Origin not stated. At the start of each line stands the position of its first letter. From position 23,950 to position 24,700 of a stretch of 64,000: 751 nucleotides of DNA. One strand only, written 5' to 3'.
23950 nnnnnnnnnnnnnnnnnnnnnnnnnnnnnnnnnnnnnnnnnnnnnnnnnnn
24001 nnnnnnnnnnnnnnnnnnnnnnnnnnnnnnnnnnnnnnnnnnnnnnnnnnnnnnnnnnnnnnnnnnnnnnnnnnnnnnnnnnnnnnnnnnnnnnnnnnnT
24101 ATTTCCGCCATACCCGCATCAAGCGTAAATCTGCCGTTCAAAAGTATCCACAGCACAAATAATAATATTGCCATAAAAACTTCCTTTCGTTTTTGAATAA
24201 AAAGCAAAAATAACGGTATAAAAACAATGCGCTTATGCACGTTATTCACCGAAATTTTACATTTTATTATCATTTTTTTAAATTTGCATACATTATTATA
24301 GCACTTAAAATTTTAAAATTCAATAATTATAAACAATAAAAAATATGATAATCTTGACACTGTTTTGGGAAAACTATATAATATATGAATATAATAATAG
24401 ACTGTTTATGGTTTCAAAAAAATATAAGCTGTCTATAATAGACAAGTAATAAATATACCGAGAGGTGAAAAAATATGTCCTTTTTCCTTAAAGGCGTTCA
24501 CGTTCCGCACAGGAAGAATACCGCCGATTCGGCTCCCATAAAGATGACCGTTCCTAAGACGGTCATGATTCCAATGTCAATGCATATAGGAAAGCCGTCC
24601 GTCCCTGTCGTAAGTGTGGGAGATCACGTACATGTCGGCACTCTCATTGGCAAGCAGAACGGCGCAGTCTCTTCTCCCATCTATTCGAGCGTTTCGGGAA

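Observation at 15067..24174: MBH-ordered Mrp-type operon with four antiporter-like subunits and no redox module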

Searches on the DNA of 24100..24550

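Call 65: search_rna_families(source=window, start=24100, end=24550, threshold=evalue, max_evalue=1)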
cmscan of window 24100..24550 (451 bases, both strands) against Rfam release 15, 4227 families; matches with E-value up to 1: 1.
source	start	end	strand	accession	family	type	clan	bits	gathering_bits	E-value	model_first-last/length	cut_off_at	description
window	24384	24438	-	RF01265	snR42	Gene; snRNA; snoRNA; HACA-box;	CL00032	12.1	61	0.89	43-98/349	no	Small nucleolar RNA snR42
